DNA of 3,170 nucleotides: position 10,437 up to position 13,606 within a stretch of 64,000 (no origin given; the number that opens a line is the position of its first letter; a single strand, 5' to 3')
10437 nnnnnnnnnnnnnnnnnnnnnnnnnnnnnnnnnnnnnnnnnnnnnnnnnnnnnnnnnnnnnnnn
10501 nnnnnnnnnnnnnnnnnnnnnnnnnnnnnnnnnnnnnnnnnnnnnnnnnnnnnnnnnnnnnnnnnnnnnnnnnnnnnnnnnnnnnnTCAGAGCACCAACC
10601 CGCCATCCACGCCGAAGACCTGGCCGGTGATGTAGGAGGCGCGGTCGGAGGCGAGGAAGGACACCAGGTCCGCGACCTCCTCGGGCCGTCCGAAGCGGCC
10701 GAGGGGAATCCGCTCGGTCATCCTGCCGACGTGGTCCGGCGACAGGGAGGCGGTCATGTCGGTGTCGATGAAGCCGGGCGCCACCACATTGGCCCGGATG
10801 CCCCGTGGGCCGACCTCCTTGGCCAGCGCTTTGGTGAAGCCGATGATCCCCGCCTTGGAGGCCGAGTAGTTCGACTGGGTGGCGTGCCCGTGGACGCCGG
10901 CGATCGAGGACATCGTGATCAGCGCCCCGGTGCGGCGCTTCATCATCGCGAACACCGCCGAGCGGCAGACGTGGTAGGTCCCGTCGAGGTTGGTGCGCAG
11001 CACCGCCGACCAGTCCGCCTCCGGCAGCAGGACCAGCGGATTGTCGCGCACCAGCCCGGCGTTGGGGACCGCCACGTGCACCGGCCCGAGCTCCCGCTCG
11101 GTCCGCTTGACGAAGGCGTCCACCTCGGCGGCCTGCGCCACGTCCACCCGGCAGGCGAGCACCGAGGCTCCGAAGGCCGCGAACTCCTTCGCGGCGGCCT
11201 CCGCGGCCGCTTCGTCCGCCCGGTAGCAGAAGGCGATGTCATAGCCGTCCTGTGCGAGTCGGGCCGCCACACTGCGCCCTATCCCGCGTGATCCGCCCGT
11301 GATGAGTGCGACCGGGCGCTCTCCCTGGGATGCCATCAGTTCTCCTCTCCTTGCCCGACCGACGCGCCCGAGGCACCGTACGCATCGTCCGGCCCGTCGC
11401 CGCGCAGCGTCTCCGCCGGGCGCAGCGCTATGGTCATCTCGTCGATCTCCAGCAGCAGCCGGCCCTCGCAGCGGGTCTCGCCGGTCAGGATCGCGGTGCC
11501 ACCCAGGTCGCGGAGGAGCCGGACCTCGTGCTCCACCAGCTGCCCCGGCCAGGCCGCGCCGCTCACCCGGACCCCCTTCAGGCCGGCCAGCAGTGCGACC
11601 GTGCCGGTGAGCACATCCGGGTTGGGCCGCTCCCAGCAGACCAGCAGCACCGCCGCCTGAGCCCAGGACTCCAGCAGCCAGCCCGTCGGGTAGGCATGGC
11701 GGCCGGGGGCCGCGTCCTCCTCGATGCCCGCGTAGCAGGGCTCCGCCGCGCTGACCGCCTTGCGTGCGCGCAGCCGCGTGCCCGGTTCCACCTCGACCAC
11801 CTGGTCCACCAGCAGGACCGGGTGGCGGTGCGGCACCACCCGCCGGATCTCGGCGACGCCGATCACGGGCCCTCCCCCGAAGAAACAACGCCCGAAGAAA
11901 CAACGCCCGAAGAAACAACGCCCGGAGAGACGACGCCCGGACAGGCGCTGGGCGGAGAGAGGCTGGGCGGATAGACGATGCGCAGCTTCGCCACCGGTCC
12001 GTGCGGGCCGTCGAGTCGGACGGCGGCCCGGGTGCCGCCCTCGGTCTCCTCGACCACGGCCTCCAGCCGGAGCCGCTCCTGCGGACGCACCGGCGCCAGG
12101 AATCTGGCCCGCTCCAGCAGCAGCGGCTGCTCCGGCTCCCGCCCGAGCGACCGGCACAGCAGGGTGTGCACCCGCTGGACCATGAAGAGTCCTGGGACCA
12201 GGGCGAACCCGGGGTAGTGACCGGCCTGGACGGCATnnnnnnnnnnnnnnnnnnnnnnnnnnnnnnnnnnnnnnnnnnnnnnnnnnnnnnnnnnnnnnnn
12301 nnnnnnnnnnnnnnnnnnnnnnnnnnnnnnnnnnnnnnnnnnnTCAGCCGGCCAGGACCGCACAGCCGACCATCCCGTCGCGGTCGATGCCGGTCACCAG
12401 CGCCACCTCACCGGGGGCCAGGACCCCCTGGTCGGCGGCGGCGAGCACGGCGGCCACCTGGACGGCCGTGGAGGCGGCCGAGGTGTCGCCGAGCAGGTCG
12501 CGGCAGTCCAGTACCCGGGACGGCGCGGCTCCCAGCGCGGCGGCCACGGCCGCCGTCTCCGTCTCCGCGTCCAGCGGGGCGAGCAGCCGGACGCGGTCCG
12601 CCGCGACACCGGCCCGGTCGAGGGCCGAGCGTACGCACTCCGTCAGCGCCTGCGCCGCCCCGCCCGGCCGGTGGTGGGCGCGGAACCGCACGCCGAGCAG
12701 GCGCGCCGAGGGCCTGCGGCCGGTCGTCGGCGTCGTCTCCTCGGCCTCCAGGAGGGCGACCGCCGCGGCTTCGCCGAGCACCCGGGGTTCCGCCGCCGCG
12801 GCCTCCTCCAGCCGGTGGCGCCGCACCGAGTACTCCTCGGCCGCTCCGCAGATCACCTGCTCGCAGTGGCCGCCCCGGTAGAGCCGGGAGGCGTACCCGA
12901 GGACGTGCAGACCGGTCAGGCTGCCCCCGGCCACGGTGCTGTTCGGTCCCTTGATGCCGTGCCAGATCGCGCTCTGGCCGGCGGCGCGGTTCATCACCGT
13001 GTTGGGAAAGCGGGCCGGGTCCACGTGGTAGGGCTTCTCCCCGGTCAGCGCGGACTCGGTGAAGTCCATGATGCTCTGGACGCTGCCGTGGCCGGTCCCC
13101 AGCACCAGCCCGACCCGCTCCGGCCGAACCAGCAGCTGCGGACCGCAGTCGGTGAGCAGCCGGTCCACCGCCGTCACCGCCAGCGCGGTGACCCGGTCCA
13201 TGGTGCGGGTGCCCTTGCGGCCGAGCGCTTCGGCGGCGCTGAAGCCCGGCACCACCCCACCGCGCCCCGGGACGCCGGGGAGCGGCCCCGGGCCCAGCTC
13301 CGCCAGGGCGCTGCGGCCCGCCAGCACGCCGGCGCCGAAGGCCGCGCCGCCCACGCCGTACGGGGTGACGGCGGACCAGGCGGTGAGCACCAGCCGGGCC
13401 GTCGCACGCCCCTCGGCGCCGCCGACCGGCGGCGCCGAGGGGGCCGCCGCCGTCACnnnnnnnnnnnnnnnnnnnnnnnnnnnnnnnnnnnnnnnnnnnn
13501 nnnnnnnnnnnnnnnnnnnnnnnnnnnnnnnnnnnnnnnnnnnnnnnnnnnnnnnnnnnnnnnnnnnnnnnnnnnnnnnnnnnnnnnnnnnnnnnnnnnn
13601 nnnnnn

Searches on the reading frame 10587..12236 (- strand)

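Call 9: search_protein_families(library=pfam, proteins=[window:10587-12236:-], max_evalue=0.01)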
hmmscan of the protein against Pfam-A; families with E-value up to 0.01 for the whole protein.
window:10587-12236:- (549 aa): 5 families
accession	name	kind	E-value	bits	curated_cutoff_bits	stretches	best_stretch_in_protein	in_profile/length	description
PF13561.12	adh_short_C2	-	1.9e-63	214.6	27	1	317-547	6-235/236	Enoyl-(Acyl carrier protein) reductase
PF00106.31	adh_short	-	8.5e-55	185.7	26.6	1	309-501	2-193/195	short chain dehydrogenase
PF08659.16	KR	-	9.4e-23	81.5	22.6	1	310-488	3-176/180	KR domain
PF01370.27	Epimerase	-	0.00014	21.8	20.9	1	310-459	1-144/240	NAD dependent epimerase/dehydratase family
PF23441.1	SDR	-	0.0042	17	27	1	459-549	165-257/258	SDR-like rossmann domain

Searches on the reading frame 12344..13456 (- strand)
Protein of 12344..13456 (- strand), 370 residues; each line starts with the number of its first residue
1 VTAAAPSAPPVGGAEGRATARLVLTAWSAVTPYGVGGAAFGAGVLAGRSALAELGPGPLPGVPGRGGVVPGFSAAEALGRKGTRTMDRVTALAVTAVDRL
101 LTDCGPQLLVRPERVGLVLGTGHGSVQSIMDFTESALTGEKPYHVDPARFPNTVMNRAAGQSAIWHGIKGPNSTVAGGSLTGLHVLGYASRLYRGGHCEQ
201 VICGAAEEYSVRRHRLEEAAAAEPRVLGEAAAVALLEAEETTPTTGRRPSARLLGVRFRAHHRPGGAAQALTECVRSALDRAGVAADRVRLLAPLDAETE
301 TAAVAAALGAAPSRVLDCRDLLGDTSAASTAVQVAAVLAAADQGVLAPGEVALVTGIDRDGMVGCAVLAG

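Call 9: search_protein_families(library=pfam, proteins=[window:12344-13456:-], max_evalue=0.01)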
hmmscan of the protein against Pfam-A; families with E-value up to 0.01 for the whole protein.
window:12344-13456:- (370 aa): 3 families
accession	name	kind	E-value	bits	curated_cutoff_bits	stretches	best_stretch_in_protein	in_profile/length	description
PF00109.32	ketoacyl-synt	-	3.4e-12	46.9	20.8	1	22-207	4-202/252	Beta-ketoacyl synthase, N-terminal domain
PF02801.28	Ketoacyl-synt_C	-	0.0015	18.9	20.8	1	264-348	22-114/119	Beta-ketoacyl synthase, C-terminal domain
PF08541.16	ACP_syn_III_C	-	0.0018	18.8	26.6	1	279-367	1-87/90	3-Oxoacyl-[acyl-carrier-protein (ACP)] synthase III C terminal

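Call 31: search_solved_structures(query=window:12344-13456:-, max_evalue=0.00001)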
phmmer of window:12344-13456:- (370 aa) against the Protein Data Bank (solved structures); distinct sequences matched with E-value up to 0.00001: 42.
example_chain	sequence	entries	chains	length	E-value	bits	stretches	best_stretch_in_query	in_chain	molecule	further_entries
6kxd_B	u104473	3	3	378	9.2e-63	215.7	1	22-368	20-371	Ketosynthase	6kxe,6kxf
1j3n_A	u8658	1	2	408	1.4e-21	80.3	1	21-348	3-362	3-oxoacyl-(acyl-carrier protein) synthase II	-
1e5m_A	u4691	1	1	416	2.4e-20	76.2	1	20-208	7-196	BETA KETOACYL ACYL CARRIER PROTEIN SYNTHASE II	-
4jrh_A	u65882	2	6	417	2e-19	73.2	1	19-211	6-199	3-oxoacyl-[acyl-carrier-protein] synthase 2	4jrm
2gfv_A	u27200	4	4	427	4.2e-19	72.2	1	19-345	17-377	3-oxoacyl-[acyl-carrier-protein] synthase 2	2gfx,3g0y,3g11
3hnz_A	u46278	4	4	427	4.2e-19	72.1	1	19-345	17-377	3-oxoacyl-[acyl-carrier-protein] synthase 2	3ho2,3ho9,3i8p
9lpl_A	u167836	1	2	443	4.8e-19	72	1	18-345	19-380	3-oxoacyl-[acyl-carrier-protein] synthase 2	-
2gfw_A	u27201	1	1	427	6.1e-19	71.6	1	19-345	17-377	3-oxoacyl-[acyl-carrier-protein] synthase 2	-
6okg_A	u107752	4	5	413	8e-19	71.2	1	20-210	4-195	3-oxoacyl-[acyl-carrier-protein] synthase 2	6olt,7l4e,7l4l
1b3n_A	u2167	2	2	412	8.7e-19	71.1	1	20-345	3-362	PROTEIN (KETOACYL ACYL CARRIER PROTEIN SYNTHASE 2) | BETA-KETOACYL ACP SYNTHASE II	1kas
2gfy_A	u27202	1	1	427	2.3e-18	69.7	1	19-345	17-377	3-oxoacyl-[acyl-carrier-protein] synthase 2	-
4r8e_A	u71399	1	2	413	7.4e-18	68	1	20-346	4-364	3-oxoacyl-[acyl-carrier-protein] synthase 2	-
9s5h_C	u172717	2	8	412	8.2e-18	67.9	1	20-206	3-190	3-oxoacyl-(Acyl-carrier-protein) synthase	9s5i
8cn8_A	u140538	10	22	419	2.4e-16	63.1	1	18-208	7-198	3-oxoacyl-[acyl-carrier-protein] synthase 2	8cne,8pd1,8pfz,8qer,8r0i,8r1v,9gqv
4b7v_A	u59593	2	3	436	4.5e-16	62.2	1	19-208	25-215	3-OXOACYL-[ACYL-CARRIER-PROTEIN] SYNTHASE 2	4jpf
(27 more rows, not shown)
